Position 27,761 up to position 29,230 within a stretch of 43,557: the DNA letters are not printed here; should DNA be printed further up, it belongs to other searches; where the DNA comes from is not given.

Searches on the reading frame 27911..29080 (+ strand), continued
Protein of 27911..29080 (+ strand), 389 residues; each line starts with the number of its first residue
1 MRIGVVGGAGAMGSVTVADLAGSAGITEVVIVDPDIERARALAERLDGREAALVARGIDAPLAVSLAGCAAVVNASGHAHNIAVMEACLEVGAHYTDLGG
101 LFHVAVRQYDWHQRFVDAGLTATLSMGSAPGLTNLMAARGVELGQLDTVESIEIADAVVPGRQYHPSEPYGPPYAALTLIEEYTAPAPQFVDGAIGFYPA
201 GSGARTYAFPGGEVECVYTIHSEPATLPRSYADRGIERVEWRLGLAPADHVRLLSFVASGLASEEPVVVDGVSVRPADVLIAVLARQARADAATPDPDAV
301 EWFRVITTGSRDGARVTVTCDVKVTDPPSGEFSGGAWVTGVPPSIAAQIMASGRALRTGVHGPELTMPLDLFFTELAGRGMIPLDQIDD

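Call 83: search_solved_structures(query=A4, max_evalue=1e-20, show_alignments=4)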
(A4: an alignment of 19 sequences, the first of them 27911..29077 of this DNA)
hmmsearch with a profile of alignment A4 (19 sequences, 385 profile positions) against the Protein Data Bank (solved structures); distinct sequences matched with E-value up to 1e-20: 4.
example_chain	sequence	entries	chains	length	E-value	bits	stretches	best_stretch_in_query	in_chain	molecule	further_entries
4rl6_A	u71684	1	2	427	1.9e-29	105.9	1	105-378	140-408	Saccharopine dehydrogenase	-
4ina_A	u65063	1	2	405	1.2e-26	96.6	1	8-381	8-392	saccharopine dehydrogenase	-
8deb_A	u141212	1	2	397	1.7e-25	92.9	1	5-378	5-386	Carboxyspermidine dehydrogenase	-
8h4z_A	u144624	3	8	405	1.3e-21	80.1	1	8-380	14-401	Saccharopine dehydrogenase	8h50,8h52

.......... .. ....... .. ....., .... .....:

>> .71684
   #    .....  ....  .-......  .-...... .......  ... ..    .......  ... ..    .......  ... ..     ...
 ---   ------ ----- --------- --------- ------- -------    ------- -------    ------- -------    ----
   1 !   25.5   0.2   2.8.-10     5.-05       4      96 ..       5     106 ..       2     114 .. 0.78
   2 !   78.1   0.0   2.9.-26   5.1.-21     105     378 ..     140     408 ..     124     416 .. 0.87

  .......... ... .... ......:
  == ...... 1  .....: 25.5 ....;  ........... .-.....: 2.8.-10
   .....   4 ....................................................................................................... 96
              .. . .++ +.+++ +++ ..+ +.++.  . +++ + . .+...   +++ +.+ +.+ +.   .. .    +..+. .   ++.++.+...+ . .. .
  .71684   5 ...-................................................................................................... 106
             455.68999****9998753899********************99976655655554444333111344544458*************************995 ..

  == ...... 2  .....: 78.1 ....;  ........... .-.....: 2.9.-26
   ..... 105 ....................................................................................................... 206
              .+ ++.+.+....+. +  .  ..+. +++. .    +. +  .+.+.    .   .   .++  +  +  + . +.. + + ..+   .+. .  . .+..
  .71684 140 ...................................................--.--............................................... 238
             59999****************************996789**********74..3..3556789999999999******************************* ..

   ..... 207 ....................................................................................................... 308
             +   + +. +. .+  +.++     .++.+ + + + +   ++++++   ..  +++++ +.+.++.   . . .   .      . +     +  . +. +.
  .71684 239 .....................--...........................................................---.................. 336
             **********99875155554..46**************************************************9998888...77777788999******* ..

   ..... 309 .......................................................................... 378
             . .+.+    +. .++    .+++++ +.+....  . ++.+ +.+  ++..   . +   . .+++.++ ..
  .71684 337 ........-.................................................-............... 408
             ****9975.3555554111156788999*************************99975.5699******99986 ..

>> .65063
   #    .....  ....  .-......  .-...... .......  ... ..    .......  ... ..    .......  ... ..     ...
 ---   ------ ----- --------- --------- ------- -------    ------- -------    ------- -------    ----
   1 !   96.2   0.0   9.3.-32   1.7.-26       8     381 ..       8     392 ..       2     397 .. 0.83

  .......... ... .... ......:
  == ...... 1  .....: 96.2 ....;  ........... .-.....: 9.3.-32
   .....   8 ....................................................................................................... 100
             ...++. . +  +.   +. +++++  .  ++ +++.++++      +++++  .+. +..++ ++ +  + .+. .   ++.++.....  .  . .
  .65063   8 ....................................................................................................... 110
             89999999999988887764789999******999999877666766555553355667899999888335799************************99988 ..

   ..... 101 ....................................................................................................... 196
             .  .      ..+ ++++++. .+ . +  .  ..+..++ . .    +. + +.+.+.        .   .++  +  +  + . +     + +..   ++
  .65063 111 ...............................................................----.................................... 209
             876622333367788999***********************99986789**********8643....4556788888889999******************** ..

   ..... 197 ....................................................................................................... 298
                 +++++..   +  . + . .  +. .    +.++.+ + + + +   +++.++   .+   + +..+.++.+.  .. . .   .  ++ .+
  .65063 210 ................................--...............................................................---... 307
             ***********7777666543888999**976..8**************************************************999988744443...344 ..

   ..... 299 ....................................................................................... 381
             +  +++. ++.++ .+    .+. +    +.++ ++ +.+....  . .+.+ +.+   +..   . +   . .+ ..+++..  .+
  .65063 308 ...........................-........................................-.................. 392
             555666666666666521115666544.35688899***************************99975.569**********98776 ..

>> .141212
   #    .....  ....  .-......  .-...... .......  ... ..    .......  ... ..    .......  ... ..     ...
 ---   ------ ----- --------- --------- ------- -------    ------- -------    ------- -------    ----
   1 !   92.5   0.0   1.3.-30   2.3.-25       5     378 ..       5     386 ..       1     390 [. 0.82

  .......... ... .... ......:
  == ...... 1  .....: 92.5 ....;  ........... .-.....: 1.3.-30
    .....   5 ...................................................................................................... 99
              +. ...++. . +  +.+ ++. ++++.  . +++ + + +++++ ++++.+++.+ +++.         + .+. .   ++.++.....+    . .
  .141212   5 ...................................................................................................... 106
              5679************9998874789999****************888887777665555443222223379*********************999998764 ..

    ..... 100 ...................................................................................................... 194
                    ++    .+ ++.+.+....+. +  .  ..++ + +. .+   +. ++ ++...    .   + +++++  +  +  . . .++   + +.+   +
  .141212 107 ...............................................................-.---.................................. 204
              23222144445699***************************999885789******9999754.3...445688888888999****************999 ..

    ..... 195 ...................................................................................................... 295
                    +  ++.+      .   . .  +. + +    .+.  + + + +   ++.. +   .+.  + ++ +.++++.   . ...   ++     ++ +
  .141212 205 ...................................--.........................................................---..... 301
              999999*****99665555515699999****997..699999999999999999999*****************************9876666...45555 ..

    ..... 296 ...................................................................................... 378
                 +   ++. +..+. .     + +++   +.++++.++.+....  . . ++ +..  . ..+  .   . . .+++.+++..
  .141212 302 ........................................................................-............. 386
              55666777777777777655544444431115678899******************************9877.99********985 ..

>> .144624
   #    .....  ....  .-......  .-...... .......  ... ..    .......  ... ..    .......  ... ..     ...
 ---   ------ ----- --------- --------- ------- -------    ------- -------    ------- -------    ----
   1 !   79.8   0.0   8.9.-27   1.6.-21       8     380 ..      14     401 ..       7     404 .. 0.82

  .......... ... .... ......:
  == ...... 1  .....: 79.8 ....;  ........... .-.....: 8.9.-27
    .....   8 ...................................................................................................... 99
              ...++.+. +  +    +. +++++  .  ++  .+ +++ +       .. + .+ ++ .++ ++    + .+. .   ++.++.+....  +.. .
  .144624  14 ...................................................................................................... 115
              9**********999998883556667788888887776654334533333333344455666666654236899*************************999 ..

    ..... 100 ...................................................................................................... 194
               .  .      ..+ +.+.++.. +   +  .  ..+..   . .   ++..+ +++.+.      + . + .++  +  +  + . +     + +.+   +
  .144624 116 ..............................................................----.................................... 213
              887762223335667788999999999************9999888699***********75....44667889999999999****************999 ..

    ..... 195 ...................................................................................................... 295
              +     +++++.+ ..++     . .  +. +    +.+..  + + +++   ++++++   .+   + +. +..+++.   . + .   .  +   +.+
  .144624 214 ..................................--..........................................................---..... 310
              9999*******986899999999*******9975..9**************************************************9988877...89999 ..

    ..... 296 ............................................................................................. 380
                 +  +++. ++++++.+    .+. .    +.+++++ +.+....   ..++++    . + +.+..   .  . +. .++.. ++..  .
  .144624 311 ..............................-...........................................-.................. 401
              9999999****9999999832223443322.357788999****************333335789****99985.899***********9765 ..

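Call 84: predict_structure(alignment_id=A4)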
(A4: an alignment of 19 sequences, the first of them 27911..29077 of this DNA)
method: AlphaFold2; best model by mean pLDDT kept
length: 389 residues; sequences in the alignment: 19
mean_pLDDT: 87.1   pTM: 0.86
mean pLDDT of the five models: 87.1, 85.6, 85.1, 76.5, 65.1
residues with pLDDT >= 90: 197; 70-90: 163; 50-70: 27; < 50: 2
segments of 3 or more residues with pLDDT < 50: none
pLDDT, mean of each block of 10 residues (from residue 1): 94 87 94 95 91 93 96 90 95 90 87 92 85 91 95 92 77 74 90 93 90 90 88 93 84 85 89 91 76 71 94 96 73 56 91 76 81 88 83
secondary structure, 60 per line:
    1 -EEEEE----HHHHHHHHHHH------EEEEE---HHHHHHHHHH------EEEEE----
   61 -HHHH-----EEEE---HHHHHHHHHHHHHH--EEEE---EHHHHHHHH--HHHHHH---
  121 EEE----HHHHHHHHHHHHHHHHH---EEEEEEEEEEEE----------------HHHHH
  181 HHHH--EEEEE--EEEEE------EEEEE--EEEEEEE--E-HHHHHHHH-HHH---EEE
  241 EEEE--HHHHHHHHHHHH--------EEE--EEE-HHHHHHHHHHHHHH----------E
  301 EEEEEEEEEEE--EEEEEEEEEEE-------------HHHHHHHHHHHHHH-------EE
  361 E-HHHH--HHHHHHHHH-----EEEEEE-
elements in order: E2-6 H11-21 E28-32 H36-45 E52-56 H62-65 E71-74 H78-91 E94-97 H102-109 H112-117 E121-123 H128-144 E148-159 H176-184 E187-191 E194-198 E205-209 E212-218 H223-230 E238-244 H247-258 E267-269 E272-274 H276-289 E300-311 E314-324 H338-351 E359-361 H363-366 H369-377 E383-388

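Call 86: fold_search(model_id=the predicted structure, library=pdb)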
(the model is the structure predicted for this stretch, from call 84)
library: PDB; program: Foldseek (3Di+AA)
matches with E <= 10: 1594; with E <= 0.001: 481
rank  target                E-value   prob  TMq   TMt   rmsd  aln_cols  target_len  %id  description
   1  8h4z_A                1.5e-29  1.00  0.83  0.82   3.5       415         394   18  Crystal structure of carboxyspermidine dehydrogenase from Helicobacter pylori in space group P21212 (released 2022-11-09)
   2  8h4z_B                4.8e-29  1.00  0.82  0.83   3.5       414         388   18  Crystal structure of carboxyspermidine dehydrogenase from Helicobacter pylori in space group P21212 (released 2022-11-09)
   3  8h50_B                7.4e-29  1.00  0.83  0.82   3.5       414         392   19  Crystal structure of carboxyspermidine dehydrogenase from Helicobacter pylori in space group C2221 (released 2022-11-09)
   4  4ina_B                7.9e-29  1.00  0.81  0.79   3.8       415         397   19  Crystal Structure of the Q7MSS8_WOLSU protein from Wolinella succinogenes. Northeast Structural Genomics Consortium Ta (released 2013-01-16)
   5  8h52                  2.0e-28  1.00  0.84  0.82   3.6       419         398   19  Crystal structure of Helicobacter pylori carboxyspermidine dehydrogenase in complex with NADP (released 2022-11-09)
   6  8h4z_D                2.7e-28  1.00  0.83  0.82   3.4       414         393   19  Crystal structure of carboxyspermidine dehydrogenase from Helicobacter pylori in space group P21212 (released 2022-11-09)
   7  8deb_A                5.0e-28  1.00  0.82  0.80   3.7       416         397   19  Bacteroides fragilis carboxyspermidine dehydrogenase (released 2023-08-02)
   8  8deb_B                7.3e-28  1.00  0.80  0.82   3.6       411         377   19  Bacteroides fragilis carboxyspermidine dehydrogenase (released 2023-08-02)
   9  8h50_C                7.8e-28  1.00  0.82  0.81   3.6       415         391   19  Crystal structure of carboxyspermidine dehydrogenase from Helicobacter pylori in space group C2221 (released 2022-11-09)
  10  8h4z_C                7.8e-28  1.00  0.80  0.81   3.5       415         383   18  Crystal structure of carboxyspermidine dehydrogenase from Helicobacter pylori in space group P21212 (released 2022-11-09)
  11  4rl6_A                1.4e-27  1.00  0.83  0.79   3.6       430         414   21  Crystal Structure of the Q04L03_STRP2 protein from Streptococcus pneumoniae. Northeast Structural Genomics Consortium  (released 2014-11-05)
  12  4ina_A                3.2e-27  1.00  0.80  0.79   3.8       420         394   18  Crystal Structure of the Q7MSS8_WOLSU protein from Wolinella succinogenes. Northeast Structural Genomics Consortium Ta (released 2013-01-16)
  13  8h50_A                4.1e-26  1.00  0.80  0.80   3.7       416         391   19  Crystal structure of carboxyspermidine dehydrogenase from Helicobacter pylori in space group C2221 (released 2022-11-09)
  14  4rl6_B                1.2e-24  1.00  0.79  0.78   4.2       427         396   21  Crystal Structure of the Q04L03_STRP2 protein from Streptococcus pneumoniae. Northeast Structural Genomics Consortium  (released 2014-11-05)
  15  3abi_A                1.0e-21  1.00  0.73  0.81   3.8       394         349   18  Crystal Structure of L-Lysine Dehydrogenase from Hyperthermophilic Archaeon Pyrococcus horikoshii (released 2009-12-29)
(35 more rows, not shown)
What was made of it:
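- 27911..29080 (+): Carboxyspermidine-dehydrogenase-like, NAD-type dehydrogenase (the 'saccharopine dehydrogenase-like' gene). AF2 model pLDDT 87; Foldseek TM 0.80-0.84 to CASDH, 0.73 to LysDH (calls 84, 86).
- On Carboxyspermidine dehydrogenase (CASDH): Foldseek TM 0.80-0.84 to 8H4Z, 8DEB, 4INA and 4RL6 (calls 84, 86).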
